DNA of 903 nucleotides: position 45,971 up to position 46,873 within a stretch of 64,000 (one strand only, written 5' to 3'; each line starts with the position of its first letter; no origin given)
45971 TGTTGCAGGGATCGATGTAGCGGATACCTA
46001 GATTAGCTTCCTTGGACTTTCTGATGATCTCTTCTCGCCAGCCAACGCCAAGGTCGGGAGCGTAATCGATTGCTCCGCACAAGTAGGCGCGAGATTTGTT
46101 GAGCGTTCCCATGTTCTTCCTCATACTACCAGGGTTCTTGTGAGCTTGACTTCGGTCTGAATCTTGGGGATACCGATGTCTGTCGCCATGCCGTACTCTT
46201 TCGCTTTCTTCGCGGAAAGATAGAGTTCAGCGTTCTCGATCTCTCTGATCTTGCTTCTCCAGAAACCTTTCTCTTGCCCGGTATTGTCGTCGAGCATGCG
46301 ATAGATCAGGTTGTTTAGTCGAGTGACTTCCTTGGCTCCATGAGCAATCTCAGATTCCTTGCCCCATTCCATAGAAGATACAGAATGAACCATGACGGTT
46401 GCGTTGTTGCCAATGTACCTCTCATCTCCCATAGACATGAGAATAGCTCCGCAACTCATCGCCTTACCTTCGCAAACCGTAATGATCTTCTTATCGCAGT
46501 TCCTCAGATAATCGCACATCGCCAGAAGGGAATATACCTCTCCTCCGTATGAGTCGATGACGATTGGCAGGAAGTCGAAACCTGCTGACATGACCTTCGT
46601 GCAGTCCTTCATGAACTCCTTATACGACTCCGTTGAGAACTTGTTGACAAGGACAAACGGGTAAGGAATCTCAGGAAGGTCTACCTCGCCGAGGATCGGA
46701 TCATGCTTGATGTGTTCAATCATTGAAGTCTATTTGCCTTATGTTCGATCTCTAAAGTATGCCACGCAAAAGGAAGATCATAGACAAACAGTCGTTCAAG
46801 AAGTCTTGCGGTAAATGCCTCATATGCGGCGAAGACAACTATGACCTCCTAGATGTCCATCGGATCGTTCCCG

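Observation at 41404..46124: Dense DNA-modification / nucleotide cluster: three methyltransferases in a row plus dCMP deaminase, kinase and deoxyribosyltransferase-like enzyme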

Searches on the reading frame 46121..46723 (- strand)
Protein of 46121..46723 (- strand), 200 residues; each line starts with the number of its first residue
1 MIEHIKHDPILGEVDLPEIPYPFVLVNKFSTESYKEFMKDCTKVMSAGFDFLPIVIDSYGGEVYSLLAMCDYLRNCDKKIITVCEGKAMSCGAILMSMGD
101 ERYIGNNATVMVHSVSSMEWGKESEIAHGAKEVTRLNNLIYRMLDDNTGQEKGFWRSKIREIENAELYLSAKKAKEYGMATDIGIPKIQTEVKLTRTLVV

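Call 3: search_protein_families(library=pfam, proteins=[window:46121-46723:-], max_evalue=0.01)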
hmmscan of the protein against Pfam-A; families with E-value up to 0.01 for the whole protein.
window:46121-46723:- (200 aa): 3 families
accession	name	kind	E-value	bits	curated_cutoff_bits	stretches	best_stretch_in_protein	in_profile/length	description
PF00574.28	CLP_protease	-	2.5e-22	80.1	20.2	1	54-183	51-178/182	Clp protease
PF25145.1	NfeD1b_N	-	0.00072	19.6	40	1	52-110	34-92/189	NfeD1b, N-terminal domain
PF00378.25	ECH_1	-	0.0073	16.1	27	0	43-111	51-122/251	Enoyl-CoA hydratase/isomerase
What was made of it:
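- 46121..46723 (-): ClpP-like protease gene immediately upstream of the NDT-like gene. In relatives this slot holds an NT5C-like 5'-deoxynucleotidase. PF00574 E=2.5e-22 (call 3).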

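Call 4: search_protein_families(library=phrogs, proteins=[window:46121-46723:-], max_evalue=0.001)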
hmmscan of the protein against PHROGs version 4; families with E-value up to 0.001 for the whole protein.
window:46121-46723:- (200 aa): 12 families
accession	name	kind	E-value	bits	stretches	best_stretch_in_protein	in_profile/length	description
phrog_94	-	head and packaging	1.2e-28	101.9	1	54-183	122-249/622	head maturation protease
phrog_2976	-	head and packaging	1.4e-20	75.4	1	49-183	51-181/394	head maturation protease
phrog_1684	-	head and packaging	2.2e-19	71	1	51-183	74-202/284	head maturation protease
phrog_133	-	head and packaging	2.9e-16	60.3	1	37-183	38-178/668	head maturation protease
phrog_1827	-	other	9.6e-14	52.2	1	49-172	52-171/202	ATP-dependent protease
phrog_53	-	head and packaging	1.7e-13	51.6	1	54-184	122-279/583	head maturation protease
phrog_3348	-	unknown function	1e-09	39.2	1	48-185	66-199/386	-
phrog_5410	-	other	3.3e-08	34.1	1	50-131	56-137/323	ATP-dependent protease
phrog_11747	-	unknown function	1.2e-06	28.9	1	28-109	43-123/290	-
phrog_26628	-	head and packaging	1.5e-06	28.8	1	50-128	67-146/290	head maturation protease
phrog_33547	-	unknown function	2.1e-05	24.7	1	50-182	30-157/357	-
phrog_20705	-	head and packaging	7.5e-05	22.2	1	48-180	209-342/690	virion structural protein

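Call 9: search_protein_families(library=ncbifam, proteins=[window:46121-46723:-], max_evalue=0.01)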
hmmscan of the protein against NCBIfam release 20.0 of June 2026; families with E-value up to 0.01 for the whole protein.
window:46121-46723:- (200 aa): 12 families
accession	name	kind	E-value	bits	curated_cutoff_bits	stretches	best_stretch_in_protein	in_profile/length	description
NF045542.1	Clp_rel_HeadMat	equivalog_domain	1.4e-21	77.2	120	1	35-182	21-164/165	head maturation protease, ClpP-related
NF001368.0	PRK00277.1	subfamily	3.6e-21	76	249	1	54-183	67-194/203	ATP-dependent Clp protease proteolytic subunit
NF009205.0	PRK12553.1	subfamily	2.6e-20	72.9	228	1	54-183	72-201/211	ATP-dependent Clp protease proteolytic subunit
NF045540.1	scaf_prot_MCP1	exception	5.9e-18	64.9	475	1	48-186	29-163/652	ClpP-like prohead protease/major capsid protein fusion protein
TIGR00493.1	clpP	equivalog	1.2e-16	61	308.6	1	54-182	62-188/192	ATP-dependent Clp endopeptidase proteolytic subunit ClpP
NF011090.0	PRK14513.1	equivalog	1.7e-14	54.1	347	1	54-182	62-188/201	ATP-dependent Clp protease proteolytic subunit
NF011091.0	PRK14514.1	equivalog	1.3e-13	51.1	361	1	52-183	87-216/221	ATP-dependent Clp endopeptidase proteolytic subunit ClpP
NF009203.0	PRK12551.1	equivalog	5.5e-13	49.1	359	1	54-181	60-185/196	ATP-dependent Clp protease proteolytic subunit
NF009204.0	PRK12552.1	equivalog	5.7e-13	48.8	263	1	67-181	97-209/225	ATP-dependent Clp protease proteolytic subunit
NF011089.0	PRK14512.1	equivalog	1.3e-09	38.1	251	1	54-184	63-191/200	ATP-dependent Clp protease proteolytic subunit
NF004858.0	PRK06213.1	equivalog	0.0021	17.8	171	1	42-108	54-121/230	crotonase/enoyl-CoA hydratase family protein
TIGR00706.1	SppA_dom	equivalog_domain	0.0091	15.6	155.45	0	38-110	20-94/208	signal peptide peptidase SppA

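Call 77: search_protein_families(library=padloc, proteins=[window:46121-46723:-], max_evalue=0.001)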
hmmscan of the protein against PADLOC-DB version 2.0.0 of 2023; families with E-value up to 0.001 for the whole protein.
window:46121-46723:- (200 aa): 0 families
